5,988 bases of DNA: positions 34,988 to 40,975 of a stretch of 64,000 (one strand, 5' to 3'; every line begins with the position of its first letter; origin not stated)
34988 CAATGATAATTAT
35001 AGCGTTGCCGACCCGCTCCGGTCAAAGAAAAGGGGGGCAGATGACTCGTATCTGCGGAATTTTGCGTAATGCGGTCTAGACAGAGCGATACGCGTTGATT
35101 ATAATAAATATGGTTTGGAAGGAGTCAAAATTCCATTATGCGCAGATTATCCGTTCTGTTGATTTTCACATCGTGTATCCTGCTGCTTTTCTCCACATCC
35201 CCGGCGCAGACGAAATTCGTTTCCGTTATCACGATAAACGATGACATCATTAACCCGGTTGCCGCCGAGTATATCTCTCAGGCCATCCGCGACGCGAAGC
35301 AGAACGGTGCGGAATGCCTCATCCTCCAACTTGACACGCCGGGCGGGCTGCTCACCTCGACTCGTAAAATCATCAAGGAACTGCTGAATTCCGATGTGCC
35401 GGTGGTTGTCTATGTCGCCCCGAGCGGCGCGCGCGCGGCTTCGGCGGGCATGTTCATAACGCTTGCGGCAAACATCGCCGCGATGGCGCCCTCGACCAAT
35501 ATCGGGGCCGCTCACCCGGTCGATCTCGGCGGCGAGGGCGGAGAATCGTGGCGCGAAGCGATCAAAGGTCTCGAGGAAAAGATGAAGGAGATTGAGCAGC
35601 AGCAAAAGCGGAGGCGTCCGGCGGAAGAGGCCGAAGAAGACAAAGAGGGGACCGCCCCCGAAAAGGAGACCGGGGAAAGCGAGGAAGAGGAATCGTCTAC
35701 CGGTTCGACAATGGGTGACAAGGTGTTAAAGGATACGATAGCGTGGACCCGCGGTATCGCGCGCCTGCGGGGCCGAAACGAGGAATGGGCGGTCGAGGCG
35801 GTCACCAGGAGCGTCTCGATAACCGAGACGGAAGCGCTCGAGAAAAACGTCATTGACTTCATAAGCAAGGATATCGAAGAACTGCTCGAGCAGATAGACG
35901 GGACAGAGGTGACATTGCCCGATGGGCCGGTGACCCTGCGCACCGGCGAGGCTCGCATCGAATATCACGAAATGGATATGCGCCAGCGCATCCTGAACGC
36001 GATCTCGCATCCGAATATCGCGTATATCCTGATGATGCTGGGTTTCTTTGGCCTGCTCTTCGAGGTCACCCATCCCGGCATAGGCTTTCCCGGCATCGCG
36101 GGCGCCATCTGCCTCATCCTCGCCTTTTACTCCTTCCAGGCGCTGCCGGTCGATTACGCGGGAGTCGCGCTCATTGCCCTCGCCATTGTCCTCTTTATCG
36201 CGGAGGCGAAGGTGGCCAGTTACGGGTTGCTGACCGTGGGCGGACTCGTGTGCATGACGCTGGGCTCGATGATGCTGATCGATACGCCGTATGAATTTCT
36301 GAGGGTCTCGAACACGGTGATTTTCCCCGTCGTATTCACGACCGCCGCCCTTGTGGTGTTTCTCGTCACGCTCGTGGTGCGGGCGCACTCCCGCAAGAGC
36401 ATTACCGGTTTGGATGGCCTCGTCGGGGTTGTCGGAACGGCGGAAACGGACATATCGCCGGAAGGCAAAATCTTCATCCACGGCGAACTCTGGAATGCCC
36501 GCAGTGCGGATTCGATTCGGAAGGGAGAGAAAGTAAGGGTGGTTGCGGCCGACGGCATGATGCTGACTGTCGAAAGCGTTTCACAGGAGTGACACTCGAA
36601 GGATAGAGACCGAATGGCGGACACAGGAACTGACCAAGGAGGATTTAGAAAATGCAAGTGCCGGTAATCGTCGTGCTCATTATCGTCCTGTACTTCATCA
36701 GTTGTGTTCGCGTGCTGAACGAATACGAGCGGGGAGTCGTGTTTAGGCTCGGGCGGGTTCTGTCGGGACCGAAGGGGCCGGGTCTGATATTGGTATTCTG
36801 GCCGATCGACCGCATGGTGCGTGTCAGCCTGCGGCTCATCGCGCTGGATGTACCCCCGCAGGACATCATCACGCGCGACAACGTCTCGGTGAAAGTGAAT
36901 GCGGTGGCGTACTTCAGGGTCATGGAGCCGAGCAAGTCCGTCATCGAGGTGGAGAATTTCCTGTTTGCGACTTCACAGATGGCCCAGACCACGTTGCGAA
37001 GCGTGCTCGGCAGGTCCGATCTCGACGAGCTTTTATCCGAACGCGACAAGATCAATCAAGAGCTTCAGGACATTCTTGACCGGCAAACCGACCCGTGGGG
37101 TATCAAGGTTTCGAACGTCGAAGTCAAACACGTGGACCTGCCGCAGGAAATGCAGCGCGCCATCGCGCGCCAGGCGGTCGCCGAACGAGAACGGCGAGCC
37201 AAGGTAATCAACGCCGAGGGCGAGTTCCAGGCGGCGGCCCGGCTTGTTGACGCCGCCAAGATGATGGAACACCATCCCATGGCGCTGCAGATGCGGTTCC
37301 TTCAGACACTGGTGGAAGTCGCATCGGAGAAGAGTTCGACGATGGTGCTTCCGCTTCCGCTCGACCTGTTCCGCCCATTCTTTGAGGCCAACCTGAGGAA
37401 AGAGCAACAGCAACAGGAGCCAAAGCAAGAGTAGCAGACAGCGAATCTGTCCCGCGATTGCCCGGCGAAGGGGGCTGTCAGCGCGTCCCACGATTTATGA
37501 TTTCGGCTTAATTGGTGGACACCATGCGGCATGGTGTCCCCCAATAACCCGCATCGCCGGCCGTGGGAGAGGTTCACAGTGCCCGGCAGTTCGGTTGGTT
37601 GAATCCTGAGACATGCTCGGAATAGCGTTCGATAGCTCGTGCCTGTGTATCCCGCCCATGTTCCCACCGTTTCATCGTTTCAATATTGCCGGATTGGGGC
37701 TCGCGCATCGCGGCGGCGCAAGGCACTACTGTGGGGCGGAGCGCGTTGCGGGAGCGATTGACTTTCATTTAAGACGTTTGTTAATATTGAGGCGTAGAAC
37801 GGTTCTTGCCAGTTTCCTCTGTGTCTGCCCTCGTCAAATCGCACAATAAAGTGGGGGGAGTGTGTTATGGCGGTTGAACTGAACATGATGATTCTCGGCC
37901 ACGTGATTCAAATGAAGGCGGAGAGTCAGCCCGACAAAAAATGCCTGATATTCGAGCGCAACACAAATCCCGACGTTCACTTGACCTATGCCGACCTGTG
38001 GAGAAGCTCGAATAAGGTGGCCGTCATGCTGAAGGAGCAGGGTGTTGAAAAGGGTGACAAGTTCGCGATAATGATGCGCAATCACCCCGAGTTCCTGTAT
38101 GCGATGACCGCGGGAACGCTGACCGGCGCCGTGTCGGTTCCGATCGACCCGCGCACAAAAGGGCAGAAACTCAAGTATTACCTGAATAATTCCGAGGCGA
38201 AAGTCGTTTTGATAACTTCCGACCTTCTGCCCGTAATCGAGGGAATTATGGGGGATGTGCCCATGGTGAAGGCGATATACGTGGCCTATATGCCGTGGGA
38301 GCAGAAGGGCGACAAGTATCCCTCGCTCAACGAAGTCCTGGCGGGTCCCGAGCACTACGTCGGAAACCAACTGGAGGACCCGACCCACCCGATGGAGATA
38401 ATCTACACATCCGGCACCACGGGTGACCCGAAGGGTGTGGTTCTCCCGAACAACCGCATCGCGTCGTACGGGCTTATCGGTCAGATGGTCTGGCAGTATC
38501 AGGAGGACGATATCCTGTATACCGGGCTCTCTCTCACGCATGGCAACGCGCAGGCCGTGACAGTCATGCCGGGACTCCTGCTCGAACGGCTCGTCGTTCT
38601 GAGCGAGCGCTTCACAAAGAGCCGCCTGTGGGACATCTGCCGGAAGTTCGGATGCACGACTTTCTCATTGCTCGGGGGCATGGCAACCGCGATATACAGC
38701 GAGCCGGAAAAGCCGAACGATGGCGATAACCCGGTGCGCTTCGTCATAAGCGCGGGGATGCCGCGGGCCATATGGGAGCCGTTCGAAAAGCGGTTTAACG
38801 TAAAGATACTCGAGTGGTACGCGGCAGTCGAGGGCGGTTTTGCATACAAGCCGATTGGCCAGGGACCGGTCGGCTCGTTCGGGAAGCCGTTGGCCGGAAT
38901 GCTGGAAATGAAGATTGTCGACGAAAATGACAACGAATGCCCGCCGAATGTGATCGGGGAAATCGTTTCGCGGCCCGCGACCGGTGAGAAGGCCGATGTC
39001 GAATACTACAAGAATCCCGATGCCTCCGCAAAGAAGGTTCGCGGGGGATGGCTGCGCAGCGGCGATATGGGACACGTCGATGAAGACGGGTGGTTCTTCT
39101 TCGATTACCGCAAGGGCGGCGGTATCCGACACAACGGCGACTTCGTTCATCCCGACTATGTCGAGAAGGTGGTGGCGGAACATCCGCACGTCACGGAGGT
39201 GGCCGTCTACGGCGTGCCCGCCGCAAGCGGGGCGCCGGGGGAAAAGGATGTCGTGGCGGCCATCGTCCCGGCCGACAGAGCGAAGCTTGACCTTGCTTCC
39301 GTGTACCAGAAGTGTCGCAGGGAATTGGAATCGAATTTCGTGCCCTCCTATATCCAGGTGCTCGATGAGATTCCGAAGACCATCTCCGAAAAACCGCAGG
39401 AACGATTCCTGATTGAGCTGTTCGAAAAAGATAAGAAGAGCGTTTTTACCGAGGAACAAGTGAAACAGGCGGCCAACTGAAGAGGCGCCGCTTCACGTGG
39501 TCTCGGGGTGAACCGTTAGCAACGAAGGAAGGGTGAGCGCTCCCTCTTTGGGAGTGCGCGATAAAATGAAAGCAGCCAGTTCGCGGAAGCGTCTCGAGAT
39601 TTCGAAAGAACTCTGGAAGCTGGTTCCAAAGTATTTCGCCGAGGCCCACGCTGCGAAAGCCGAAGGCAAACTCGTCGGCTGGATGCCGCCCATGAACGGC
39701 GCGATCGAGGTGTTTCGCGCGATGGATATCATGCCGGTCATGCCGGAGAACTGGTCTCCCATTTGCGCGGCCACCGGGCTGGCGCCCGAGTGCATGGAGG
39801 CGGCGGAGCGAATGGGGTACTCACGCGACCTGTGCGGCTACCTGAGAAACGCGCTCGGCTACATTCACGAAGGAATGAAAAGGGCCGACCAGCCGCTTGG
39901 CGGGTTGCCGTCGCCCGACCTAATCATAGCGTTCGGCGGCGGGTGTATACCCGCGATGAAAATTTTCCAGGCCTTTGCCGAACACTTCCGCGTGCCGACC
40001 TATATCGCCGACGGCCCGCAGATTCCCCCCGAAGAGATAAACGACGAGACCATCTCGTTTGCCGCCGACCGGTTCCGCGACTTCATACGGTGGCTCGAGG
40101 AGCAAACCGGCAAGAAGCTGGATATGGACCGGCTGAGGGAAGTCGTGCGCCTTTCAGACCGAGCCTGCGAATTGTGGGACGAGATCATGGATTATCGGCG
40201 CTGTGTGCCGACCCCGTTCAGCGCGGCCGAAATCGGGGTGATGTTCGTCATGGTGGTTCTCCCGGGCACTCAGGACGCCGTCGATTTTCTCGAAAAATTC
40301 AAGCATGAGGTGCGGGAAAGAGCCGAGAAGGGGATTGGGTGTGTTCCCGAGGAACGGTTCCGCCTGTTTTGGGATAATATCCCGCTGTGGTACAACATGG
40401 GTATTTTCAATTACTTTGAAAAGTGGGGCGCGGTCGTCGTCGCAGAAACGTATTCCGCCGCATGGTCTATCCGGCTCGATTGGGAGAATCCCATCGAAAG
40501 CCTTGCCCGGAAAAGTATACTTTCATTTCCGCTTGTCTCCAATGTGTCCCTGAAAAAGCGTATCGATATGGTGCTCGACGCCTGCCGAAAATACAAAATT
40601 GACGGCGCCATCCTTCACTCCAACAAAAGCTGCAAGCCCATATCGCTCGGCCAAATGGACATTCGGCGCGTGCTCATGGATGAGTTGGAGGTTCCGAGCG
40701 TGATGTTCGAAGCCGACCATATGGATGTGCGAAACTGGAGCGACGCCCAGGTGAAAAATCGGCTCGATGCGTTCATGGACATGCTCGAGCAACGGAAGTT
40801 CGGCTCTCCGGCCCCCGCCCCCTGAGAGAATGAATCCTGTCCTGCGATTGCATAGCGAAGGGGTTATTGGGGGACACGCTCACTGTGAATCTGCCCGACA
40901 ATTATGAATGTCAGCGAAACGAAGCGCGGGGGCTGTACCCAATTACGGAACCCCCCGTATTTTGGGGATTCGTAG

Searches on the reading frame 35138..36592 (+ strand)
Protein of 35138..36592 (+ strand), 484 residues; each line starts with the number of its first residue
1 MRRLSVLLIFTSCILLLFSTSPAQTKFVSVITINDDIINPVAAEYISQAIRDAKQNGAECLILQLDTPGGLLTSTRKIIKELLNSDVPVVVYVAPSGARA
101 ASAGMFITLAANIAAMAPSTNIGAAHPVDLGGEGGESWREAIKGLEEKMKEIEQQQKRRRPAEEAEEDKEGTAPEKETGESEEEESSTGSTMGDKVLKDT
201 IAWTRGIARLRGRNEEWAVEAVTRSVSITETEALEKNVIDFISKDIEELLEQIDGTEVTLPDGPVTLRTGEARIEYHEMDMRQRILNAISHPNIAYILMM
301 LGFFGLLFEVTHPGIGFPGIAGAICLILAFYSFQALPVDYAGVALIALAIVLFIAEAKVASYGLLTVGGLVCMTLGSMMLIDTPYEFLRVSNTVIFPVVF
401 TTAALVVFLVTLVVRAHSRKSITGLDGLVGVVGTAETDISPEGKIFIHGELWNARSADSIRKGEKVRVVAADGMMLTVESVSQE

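Call 37: search_protein_families(library=pfam, proteins=[window:35138-36592:+], max_evalue=0.00001)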
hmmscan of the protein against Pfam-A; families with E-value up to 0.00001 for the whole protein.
window:35138-36592:+ (484 aa): 3 families
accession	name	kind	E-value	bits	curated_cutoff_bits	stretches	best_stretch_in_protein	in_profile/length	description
PF24961.1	NfeD_membrane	-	2.7e-28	98.8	26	1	293-411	1-118/119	NfeD integral membrane domain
PF25145.1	NfeD1b_N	-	3.6e-22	79.3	40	1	28-178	2-146/189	NfeD1b, N-terminal domain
PF01957.25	NfeD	-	6.5e-16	58.7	29.1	1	426-479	2-56/57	NfeD-like C-terminal, partner-binding domain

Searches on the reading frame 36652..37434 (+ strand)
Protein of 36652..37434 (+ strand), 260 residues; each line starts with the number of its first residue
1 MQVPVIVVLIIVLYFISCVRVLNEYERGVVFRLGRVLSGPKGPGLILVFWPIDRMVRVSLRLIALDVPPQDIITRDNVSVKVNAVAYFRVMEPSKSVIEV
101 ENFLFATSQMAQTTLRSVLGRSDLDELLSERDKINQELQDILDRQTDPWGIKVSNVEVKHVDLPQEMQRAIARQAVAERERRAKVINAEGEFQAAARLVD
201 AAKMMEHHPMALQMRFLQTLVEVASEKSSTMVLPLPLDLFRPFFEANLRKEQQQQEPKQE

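Call 37: search_protein_families(library=pfam, proteins=[window:36652-37434:+], max_evalue=0.00001)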
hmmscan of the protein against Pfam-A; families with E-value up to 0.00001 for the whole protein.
window:36652-37434:+ (260 aa): 1 family
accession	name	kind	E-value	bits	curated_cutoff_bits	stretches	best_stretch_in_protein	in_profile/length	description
PF01145.31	Band_7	-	1.6e-38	133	23.6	1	21-191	2-175/176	SPFH domain / Band 7 family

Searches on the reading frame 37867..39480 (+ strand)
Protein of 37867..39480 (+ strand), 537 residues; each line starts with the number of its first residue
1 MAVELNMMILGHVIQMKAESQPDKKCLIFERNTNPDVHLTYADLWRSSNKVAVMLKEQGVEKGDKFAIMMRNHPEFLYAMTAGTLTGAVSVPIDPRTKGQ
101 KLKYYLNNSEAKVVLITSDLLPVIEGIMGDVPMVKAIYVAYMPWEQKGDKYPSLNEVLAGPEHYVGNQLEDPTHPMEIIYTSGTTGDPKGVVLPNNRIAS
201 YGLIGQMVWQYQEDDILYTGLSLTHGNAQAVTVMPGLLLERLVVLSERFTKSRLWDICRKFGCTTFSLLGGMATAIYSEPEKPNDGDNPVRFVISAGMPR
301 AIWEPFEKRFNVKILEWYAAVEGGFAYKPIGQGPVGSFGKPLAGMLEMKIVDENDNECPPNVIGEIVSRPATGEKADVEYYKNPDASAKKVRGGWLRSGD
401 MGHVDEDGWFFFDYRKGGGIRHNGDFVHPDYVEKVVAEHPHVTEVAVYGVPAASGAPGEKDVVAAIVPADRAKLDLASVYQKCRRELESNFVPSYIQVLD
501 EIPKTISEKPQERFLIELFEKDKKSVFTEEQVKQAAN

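Call 37: search_protein_families(library=pfam, proteins=[window:37867-39480:+], max_evalue=0.00001)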
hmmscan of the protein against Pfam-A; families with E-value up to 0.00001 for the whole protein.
window:37867-39480:+ (537 aa): 2 families
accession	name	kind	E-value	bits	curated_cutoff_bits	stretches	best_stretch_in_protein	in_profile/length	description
PF00501.34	AMP-binding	-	2.2e-60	205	29.9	1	16-369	3-375/384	AMP-binding enzyme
PF13193.12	AMP-binding_C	-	5.8e-12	46.8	24.5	1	432-509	2-76/76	AMP-binding enzyme C-terminal domain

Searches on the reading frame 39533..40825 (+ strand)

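Call 37: search_protein_families(library=pfam, proteins=[window:39533-40825:+], max_evalue=0.00001)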
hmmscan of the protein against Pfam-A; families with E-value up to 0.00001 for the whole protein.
window:39533-40825:+ (430 aa): 1 family
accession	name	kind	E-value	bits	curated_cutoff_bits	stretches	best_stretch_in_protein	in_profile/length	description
PF06050.19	HGD-D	-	3e-74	251.1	28.4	1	59-418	7-342/342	2-hydroxyglutaryl-CoA dehydratase, D-component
